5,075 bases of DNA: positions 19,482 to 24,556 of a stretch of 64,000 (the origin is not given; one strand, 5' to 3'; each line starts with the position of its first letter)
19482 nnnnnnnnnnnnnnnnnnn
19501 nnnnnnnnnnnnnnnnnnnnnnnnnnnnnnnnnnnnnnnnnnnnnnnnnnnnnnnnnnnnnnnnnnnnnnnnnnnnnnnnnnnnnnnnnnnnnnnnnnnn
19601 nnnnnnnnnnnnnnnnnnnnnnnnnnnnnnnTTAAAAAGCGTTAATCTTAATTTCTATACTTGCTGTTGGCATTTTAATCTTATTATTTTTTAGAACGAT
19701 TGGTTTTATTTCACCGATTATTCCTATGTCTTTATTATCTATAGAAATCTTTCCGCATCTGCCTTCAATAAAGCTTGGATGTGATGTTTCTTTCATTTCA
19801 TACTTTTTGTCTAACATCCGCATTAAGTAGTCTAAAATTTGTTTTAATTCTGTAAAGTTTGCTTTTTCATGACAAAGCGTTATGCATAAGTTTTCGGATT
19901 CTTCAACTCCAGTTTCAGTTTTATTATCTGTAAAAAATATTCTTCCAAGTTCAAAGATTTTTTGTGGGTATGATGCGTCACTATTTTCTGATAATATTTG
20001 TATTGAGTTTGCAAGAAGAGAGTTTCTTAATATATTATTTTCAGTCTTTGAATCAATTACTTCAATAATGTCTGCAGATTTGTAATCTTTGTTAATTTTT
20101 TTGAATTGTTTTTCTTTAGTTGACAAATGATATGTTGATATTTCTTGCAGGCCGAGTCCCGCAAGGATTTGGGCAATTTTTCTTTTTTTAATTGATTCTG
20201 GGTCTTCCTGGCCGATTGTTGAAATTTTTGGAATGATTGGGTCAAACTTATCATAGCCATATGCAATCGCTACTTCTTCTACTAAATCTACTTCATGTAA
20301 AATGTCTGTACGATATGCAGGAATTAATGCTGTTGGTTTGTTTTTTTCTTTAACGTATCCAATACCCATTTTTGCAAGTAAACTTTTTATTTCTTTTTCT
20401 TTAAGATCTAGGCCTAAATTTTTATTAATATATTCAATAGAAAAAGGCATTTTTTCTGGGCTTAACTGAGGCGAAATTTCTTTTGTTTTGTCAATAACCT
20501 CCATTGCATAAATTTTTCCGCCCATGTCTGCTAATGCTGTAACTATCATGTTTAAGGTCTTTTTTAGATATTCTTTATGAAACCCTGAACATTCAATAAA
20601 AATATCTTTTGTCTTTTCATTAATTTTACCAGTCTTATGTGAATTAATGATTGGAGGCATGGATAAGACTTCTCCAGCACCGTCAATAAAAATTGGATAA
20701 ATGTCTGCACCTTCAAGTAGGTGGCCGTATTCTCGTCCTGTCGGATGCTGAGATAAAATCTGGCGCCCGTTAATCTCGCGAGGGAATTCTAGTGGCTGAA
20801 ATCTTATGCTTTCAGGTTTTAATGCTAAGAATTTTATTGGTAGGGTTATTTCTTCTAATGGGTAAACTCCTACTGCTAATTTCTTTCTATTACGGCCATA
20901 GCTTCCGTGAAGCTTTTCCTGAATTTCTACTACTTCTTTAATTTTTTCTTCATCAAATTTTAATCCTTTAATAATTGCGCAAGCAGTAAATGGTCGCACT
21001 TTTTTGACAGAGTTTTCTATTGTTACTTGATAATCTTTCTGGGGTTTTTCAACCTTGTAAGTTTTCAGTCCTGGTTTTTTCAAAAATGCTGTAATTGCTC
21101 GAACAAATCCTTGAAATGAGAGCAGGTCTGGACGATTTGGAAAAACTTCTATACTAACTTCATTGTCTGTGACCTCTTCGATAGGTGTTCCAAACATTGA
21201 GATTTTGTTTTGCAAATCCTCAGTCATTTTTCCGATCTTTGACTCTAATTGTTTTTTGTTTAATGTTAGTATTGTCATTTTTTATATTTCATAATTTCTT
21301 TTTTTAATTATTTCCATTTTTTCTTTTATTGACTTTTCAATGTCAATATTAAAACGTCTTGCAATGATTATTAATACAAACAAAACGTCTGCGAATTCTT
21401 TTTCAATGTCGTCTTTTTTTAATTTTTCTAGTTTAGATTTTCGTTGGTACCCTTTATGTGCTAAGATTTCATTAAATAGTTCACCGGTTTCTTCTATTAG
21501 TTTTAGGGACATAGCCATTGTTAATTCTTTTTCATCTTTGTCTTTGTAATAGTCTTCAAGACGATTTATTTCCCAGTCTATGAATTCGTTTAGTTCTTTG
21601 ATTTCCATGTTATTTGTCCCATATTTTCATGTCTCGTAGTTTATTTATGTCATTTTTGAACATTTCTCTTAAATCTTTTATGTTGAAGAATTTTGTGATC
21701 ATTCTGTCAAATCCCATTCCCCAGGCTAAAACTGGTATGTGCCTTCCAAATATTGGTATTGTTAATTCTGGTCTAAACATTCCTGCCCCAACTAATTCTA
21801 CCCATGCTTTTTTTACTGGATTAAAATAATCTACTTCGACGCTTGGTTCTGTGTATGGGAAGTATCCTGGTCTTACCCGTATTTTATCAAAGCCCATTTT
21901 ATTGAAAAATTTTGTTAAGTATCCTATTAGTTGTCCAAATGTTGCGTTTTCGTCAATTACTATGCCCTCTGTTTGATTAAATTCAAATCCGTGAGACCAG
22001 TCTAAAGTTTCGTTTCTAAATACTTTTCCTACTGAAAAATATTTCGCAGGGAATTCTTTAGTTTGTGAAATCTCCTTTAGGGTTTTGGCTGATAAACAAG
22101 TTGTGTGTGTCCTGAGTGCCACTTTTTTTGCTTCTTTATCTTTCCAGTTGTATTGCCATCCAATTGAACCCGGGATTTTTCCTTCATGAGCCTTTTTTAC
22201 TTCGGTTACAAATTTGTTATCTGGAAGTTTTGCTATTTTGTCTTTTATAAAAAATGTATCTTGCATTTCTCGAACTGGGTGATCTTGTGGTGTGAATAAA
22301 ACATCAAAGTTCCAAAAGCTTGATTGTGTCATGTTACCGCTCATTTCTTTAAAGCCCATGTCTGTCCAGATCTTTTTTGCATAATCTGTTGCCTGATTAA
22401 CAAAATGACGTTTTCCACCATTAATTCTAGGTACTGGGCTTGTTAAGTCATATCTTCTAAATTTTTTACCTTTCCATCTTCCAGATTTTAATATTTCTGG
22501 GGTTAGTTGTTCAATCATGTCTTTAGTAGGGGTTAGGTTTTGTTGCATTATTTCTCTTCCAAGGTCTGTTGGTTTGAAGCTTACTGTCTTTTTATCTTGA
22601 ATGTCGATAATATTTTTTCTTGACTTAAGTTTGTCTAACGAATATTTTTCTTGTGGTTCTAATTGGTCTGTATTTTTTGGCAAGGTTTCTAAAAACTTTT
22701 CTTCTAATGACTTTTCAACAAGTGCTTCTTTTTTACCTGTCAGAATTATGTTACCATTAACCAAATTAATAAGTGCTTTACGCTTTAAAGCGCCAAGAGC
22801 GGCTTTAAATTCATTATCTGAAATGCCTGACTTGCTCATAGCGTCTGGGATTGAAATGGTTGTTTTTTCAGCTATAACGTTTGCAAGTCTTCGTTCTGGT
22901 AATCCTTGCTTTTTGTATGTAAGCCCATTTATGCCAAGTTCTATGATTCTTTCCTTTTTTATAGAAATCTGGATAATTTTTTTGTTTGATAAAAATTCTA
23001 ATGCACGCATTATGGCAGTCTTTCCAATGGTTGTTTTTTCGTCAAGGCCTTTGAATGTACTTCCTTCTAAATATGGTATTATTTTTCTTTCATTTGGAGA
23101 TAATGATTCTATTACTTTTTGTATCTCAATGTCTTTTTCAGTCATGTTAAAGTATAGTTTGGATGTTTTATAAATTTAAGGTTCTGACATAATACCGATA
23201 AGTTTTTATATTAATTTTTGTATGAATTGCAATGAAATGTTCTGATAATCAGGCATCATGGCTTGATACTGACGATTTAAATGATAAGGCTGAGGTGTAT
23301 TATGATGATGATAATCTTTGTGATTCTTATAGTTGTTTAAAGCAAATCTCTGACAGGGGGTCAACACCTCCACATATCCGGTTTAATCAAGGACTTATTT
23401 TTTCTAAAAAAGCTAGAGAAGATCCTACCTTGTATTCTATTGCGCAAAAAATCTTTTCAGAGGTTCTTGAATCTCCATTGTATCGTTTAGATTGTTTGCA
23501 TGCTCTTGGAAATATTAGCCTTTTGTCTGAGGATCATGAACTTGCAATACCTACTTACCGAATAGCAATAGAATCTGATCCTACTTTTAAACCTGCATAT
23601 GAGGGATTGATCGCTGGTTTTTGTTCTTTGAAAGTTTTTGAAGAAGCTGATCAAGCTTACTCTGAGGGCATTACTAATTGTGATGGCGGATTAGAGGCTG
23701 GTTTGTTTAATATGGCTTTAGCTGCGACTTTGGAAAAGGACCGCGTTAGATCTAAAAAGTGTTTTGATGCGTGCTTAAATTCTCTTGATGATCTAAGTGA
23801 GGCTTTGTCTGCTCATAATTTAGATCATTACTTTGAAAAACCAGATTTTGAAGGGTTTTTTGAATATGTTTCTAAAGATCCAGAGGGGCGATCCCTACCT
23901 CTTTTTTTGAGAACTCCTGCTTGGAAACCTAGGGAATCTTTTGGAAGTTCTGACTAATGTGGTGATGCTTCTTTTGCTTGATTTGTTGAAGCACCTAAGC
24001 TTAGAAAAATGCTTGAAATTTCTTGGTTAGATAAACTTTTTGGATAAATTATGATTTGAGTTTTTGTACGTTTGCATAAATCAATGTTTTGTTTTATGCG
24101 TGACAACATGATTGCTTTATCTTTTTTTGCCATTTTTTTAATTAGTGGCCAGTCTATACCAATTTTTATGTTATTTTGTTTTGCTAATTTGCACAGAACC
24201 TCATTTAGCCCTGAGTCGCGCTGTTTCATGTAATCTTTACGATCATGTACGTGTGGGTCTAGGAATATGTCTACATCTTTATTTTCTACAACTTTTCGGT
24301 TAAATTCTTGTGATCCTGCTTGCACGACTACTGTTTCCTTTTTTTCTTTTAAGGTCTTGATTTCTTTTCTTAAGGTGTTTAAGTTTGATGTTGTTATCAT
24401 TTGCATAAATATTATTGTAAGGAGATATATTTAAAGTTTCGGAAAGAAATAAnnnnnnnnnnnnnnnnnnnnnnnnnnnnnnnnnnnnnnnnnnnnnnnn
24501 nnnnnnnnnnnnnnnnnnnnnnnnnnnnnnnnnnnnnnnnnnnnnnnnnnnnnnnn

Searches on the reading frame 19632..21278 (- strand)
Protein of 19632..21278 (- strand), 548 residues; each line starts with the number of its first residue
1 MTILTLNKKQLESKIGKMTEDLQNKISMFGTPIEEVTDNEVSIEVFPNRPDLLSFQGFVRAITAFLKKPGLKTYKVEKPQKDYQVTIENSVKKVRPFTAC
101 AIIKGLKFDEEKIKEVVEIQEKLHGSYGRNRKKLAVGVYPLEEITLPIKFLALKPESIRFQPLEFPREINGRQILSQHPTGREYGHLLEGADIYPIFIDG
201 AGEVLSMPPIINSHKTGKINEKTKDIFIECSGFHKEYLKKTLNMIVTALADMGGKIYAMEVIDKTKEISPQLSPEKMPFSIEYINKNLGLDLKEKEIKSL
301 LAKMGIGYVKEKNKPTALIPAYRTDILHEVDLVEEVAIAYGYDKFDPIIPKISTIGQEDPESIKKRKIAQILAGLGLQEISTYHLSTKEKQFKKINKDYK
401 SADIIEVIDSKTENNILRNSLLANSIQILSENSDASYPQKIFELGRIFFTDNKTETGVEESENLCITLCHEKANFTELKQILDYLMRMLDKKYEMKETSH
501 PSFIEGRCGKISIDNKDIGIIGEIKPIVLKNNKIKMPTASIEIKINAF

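Call 54: search_protein_families(library=pfam, proteins=[window:19632-21278:-], max_evalue=0.001)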
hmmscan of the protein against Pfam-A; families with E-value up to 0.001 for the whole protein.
window:19632-21278:- (548 aa): 5 families
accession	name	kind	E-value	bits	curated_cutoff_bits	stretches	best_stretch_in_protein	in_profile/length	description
PF17759.6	tRNA_synthFbeta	-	8.9e-40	136.9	22.4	1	349-544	5-213/214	Phenylalanyl tRNA synthetase beta chain CLM domain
PF03484.21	B5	-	5.1e-22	78.3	28.6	1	278-342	2-67/67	tRNA synthetase B5 domain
PF01409.25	tRNA-synt_2d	-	6.1e-07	29.6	19.8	1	354-496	12-161/246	tRNA synthetases class II core domain (F)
PF18262.7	PhetRS_B1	-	5.3e-06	27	26.8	0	2-68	2-83/83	Phe-tRNA synthetase beta subunit B1 domain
PF03483.22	B3_4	-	5.4e-05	23.3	29.3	1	193-241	89-135/174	B3/4 domain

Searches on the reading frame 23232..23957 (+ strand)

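Call 12: search_protein_families(library=pfam, proteins=[window:23232-23957:+], max_evalue=0.1)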
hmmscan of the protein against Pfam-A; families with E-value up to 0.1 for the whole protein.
window:23232-23957:+ (241 aa): 5 families
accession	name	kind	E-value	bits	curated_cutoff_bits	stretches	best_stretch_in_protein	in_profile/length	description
PF07719.23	TPR_2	-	0.00079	19.8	27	0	88-118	3-33/34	Tetratricopeptide repeat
PF00515.34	TPR_1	-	0.0022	18.2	27.8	0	89-119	4-34/34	Tetratricopeptide repeat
PF13181.12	TPR_8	-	0.0028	18.2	25.7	0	87-118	2-33/34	Tetratricopeptide repeat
PF20292.4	MC7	-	0.012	16.1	27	1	67-102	33-67/69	ABC-three component (ABC-3C) system Middle Component 7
PF13176.12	TPR_7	-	0.097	13.3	27.9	0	89-118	2-33/36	Tetratricopeptide repeat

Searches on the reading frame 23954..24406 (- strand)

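Call 12: search_protein_families(library=pfam, proteins=[window:23954-24406:-], max_evalue=0.1)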
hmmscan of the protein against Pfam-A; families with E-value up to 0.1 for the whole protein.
window:23954-24406:- (150 aa): 2 families
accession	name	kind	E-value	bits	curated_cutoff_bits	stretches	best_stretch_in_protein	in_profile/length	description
PF01876.22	RNase_P_p30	-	2.3e-07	30.9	35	1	4-119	71-176/214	RNase P subunit p30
PF03602.21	Cons_hypoth95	-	0.095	12.8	24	0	9-58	77-128/182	Conserved hypothetical protein 95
